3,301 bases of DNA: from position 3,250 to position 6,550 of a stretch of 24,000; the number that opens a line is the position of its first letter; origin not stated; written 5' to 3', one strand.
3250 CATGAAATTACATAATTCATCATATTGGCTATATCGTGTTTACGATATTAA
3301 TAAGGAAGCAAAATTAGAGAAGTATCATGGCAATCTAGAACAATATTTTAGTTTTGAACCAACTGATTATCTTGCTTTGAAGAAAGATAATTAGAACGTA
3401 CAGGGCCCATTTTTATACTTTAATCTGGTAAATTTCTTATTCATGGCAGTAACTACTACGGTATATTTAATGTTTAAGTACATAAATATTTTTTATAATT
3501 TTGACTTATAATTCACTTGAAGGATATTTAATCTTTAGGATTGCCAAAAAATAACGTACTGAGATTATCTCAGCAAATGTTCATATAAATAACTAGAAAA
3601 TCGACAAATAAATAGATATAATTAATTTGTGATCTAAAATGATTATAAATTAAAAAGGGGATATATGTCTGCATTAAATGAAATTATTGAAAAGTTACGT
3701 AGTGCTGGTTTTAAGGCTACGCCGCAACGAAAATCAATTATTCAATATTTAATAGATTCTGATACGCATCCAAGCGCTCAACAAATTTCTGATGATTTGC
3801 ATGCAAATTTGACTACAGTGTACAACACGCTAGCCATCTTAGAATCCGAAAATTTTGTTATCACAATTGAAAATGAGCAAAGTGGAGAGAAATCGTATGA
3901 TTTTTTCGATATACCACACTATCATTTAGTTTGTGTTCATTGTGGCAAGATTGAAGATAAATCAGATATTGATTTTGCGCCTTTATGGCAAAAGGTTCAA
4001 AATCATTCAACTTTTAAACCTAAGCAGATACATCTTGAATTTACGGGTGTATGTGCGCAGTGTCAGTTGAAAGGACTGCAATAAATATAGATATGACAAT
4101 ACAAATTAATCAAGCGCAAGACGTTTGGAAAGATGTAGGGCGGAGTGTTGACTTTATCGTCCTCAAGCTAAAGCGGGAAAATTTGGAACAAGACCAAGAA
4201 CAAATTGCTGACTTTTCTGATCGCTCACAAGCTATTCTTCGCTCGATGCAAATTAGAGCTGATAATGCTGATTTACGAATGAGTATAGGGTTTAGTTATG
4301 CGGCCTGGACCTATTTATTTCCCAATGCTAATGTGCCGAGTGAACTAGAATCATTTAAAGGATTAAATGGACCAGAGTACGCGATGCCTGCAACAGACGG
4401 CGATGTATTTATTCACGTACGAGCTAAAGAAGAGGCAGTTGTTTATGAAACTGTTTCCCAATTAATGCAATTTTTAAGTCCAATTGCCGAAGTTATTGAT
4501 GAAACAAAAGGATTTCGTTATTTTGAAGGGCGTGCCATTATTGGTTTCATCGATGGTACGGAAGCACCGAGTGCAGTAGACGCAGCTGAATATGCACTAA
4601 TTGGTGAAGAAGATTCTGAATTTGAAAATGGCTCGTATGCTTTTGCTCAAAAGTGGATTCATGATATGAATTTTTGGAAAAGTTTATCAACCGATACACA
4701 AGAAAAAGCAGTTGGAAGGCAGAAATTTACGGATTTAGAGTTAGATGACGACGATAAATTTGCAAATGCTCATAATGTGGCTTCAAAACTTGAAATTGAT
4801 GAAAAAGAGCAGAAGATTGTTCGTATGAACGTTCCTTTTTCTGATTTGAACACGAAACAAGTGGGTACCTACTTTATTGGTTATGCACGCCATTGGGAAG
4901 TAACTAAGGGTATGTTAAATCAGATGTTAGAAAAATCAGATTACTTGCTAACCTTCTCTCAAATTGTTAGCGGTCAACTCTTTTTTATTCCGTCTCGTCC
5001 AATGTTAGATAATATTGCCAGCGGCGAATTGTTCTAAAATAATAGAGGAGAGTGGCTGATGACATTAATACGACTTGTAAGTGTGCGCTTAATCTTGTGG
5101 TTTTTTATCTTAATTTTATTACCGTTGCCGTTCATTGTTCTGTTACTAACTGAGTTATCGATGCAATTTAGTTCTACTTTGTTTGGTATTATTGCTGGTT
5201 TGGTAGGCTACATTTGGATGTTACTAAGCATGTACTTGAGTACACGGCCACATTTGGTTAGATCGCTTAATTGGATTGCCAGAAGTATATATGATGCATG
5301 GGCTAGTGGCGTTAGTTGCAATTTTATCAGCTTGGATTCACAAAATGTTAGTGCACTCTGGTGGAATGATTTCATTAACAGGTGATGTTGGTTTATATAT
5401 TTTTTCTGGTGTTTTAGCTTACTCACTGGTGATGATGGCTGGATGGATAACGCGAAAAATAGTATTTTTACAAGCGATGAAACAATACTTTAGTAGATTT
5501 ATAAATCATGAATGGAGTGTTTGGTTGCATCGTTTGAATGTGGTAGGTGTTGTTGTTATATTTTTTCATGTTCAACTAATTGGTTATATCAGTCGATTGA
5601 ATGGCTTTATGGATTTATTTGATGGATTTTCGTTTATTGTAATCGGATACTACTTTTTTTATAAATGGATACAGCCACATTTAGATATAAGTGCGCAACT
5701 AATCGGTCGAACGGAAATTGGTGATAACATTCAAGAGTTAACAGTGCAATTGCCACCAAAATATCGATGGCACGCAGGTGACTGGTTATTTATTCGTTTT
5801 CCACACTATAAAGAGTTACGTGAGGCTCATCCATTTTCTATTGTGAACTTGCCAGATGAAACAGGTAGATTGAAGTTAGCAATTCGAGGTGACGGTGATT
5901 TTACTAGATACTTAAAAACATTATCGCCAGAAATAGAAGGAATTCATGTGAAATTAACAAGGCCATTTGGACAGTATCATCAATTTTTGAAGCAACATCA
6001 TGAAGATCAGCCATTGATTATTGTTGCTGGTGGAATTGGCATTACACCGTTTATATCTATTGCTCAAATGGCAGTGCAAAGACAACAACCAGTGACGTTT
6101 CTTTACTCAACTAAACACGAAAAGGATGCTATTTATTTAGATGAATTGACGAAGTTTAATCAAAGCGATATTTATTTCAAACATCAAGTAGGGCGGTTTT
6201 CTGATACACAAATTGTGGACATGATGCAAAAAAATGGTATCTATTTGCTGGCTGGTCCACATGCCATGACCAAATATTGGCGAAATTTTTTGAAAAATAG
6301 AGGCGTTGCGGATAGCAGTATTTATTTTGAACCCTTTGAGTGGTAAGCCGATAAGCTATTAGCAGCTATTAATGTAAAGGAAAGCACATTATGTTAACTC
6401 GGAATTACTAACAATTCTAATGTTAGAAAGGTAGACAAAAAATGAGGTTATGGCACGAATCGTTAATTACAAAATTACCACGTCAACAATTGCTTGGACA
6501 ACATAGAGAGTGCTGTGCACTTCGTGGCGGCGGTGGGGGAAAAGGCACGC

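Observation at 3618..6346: Fur-family regulator, Dyp-type peroxidase and NOX/FRE-type bis-haem flavocytochrome as one co-directional module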

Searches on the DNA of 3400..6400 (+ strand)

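Call 7: search_dna_similar(query=window:3400-6400:+, collection=plasmids, mode=near, max_rows=25)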
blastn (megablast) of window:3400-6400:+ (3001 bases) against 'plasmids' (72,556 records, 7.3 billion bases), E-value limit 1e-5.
Records with a match: 5; places in all: 5; records where one place covers at least 80% of the query: 1.
Best place of each record, by identity: >=99% 2; 95-99% 3.
By first word of the organism name: Leuconostoc 4; Lactiplantibacillus 1.
By predicted mobility (MOB-suite, as given by PLSDB): mobilizable 5.
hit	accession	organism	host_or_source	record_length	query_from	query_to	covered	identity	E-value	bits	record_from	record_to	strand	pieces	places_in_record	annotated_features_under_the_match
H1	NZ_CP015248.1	Leuconostoc suionicum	single cell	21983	1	3001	100%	99.9%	0e+0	5524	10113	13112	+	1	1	FAD-binding oxidoreductase | Dyp-type peroxidase | Fur family transcriptional regulator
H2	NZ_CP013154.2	Lactiplantibacillus plantarum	food sample,Fermented sausage, Norway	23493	2566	3001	15%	99.1%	0e+0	784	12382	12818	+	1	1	FAD-dependent oxidoreductase | hypothetical protein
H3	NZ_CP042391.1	Leuconostoc lactis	cell culture,kimchi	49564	2566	3001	15%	97.9%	0e+0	756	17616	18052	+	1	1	iron reductase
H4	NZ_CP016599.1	Leuconostoc lactis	single cell,kimchi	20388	2566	3001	15%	97.7%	0e+0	750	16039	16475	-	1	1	FAD-dependent oxidoreductase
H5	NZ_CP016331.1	Leuconostoc garlicum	cell,kimchi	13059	2566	3001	15%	97.3%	0e+0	739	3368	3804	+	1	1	iron reductase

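Call 8: search_dna_similar(query=window:3400-6400:+, collection=phages, mode=near, max_rows=10)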
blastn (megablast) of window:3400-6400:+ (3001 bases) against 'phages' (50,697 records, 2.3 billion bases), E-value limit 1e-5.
No match.

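Call 9: get_annotated_region(hit=H1, flank=10000)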
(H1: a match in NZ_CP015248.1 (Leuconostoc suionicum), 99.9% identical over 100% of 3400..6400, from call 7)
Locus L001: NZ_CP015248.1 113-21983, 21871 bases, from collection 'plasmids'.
description: Leuconostoc suionicum strain DSM 20241 plasmid unnamed, complete sequence
organism: Leuconostoc suionicum (NCBI taxid 1511761)
taxonomy: Bacteria; Bacillota; Bacilli; Lactobacillales; Lactobacillaceae; Leuconostoc; Leuconostoc suionicum
host: -; source: single cell; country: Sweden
typing (MOB-suite, as given by PLSDB): mobilizable; replicon rep_cluster_589; relaxase MOBV,MOBV
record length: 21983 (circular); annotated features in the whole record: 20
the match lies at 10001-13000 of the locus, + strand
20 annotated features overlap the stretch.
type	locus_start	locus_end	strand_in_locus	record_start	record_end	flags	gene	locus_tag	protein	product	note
CDS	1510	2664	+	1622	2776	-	-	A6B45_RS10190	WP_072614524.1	RepB family plasmid replication initiator protein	GO:0006270 - DNA replication initiation [Evidence IEA]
CDS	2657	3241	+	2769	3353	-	-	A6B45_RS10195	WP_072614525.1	DNA-binding protein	-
CDS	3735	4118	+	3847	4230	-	-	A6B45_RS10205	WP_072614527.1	restriction endonuclease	GO:0009307 - DNA restriction-modification system [Evidence IEA]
CDS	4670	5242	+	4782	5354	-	-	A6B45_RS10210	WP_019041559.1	DNA starvation/stationary phase protection protein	-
CDS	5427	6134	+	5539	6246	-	-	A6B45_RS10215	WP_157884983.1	Crp/Fnr family transcriptional regulator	GO:0006355 - regulation of DNA-templated transcription [Evidence IEA]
CDS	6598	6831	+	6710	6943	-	-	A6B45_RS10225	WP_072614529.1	cation transporter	-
CDS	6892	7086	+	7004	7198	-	-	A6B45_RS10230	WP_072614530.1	C4-dicarboxylate ABC transporter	-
CDS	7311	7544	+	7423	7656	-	-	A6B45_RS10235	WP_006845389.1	cation transporter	-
CDS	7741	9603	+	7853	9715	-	-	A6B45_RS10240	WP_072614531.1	heavy metal translocating P-type ATPase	-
CDS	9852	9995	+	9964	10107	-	-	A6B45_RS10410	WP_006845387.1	hypothetical protein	-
CDS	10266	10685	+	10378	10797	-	-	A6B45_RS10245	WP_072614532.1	Fur family transcriptional regulator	GO:0006355 - regulation of DNA-templated transcription [Evidence IEA]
CDS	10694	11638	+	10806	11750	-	-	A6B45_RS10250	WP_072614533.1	Dyp-type peroxidase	-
CDS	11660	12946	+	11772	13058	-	-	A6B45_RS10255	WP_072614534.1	FAD-binding oxidoreductase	-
CDS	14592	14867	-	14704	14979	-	-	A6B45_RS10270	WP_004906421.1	transposase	GO:0006313 - DNA transposition [Evidence IEA]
CDS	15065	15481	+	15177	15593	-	arsC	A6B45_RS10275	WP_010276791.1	arsenate reductase (thioredoxin)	-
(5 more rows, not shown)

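Call 10: get_annotated_region(hit=H3, flank=6000)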
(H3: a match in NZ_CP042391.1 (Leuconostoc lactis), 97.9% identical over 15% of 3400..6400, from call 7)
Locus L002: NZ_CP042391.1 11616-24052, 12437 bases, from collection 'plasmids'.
description: Leuconostoc lactis strain CBA3626 plasmid unnamed, complete sequence
organism: Leuconostoc lactis (NCBI taxid 1246)
taxonomy: Bacteria; Bacillota; Bacilli; Lactobacillales; Lactobacillaceae; Leuconostoc; Leuconostoc lactis
host: -; source: cell culture,kimchi; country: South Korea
typing (MOB-suite, as given by PLSDB): mobilizable; relaxase MOBV,MOBV
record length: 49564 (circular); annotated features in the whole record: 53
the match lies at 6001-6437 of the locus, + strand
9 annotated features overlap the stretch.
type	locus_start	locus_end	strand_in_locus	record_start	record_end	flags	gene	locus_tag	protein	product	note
CDS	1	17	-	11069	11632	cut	-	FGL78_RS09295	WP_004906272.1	recombinase family protein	GO:0006310 - DNA recombination [Evidence IEA]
CDS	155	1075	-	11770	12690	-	-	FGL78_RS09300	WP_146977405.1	IS30 family transposase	-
CDS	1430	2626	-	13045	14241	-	-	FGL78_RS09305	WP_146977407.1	MFS transporter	GO:0055085 - transmembrane transport [Evidence IEA]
CDS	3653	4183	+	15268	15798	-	-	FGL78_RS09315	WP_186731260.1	hypothetical protein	-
CDS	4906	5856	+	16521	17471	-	-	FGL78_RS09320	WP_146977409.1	magnesium transporter CorA family protein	GO:0030001 - metal ion transport [Evidence IEA]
CDS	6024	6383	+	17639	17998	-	-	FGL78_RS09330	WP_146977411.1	iron reductase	-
CDS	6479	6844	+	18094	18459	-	-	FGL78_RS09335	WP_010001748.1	TIGR02328 family protein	-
CDS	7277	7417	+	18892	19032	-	-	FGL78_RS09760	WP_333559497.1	transposase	-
CDS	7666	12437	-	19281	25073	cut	prtP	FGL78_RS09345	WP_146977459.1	PII-type proteinase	-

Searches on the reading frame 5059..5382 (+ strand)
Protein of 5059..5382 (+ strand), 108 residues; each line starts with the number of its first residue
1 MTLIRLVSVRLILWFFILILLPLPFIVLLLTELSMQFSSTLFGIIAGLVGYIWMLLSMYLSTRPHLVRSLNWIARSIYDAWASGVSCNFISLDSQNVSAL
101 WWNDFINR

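Call 5: search_protein_families(library=pfam, proteins=[window:5059-5382:+], max_evalue=0.01)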
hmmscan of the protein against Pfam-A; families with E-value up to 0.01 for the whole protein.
window:5059-5382:+ (108 aa): 0 families

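Call 6: search_protein_families(library=ncbifam, proteins=[window:5059-5382:+], max_evalue=0.01)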
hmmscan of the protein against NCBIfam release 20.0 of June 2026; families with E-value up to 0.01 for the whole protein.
window:5059-5382:+ (108 aa): 0 families

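Call 49: list_cluster_members(proteins=[window:5059-5382:+, window:5276-6343:+, window:5291-6343:+])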
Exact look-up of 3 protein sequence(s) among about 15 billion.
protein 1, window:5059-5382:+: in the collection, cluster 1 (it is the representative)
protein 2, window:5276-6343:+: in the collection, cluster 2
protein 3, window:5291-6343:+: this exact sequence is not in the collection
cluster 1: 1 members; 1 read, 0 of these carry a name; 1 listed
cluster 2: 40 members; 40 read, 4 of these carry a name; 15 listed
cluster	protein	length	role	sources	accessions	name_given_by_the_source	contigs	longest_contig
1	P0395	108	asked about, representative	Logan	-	-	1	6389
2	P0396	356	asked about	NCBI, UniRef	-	-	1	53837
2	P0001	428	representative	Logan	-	-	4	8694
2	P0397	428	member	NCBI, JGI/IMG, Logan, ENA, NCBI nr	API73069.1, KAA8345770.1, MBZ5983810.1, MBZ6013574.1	hypothetical protein FE411_09180 [Leuconostoc mesenteroides] | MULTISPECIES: FAD-binding oxidoreductase [Leuconostoc]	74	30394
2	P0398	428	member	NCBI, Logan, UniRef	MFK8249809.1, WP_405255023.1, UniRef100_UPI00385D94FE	hypothetical protein ACI78P_10605 [Leuconostoc mesenteroides] | hypothetical protein n=1 Tax=Leuconostoc mesenteroides TaxID=1245 RepID=UPI00385D94FE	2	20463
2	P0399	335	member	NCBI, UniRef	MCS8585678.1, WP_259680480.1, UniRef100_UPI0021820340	FAD-binding oxidoreductase, partial [Leuconostoc mesenteroides] | FAD-binding oxidoreductase n=2 Tax=Lactobacillaceae TaxID=33958 RepID=UPI0021820340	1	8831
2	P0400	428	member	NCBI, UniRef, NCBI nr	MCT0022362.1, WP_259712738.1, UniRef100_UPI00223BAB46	FAD-dependent oxidoreductase [Weissella confusa] | FAD-dependent oxidoreductase n=1 Tax=Weissella confusa TaxID=1583 RepID=UPI00223BAB46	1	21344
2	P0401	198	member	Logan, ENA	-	-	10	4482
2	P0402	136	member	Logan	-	-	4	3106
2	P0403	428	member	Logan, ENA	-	-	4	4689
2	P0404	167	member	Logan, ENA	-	-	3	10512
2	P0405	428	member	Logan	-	-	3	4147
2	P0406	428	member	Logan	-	-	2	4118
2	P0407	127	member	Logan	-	-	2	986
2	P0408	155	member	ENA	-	-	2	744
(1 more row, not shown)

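Call 50: find_encoding_contigs(protein=P0395, flank=4000, max_places=3)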
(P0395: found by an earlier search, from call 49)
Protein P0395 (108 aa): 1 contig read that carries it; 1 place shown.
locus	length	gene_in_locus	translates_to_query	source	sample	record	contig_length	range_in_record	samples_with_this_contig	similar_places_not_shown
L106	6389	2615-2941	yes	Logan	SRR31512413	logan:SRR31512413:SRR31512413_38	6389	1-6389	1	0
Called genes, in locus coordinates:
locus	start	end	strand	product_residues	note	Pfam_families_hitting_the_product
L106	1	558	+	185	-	?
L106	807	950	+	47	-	-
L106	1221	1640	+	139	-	PF01475:FUR, PF08279:HTH_11 (weak)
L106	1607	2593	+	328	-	PF04261:Dyp_perox_N, PF20628:Dyp_perox_C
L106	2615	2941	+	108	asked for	-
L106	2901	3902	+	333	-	PF08022:FAD_binding_8, PF00175:NAD_binding_1 (weak)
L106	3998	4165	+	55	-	PF03013:Pyr_excise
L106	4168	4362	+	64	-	-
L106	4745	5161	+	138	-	PF01451:LMWPc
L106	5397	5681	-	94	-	PF13560:HTH_31 (weak), PF12844:HTH_19 (weak), PF01381:HTH_3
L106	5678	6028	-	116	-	PF05973:Gp49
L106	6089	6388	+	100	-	?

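Call 51: find_encoding_contigs(protein=P0396, flank=10000, max_places=3)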
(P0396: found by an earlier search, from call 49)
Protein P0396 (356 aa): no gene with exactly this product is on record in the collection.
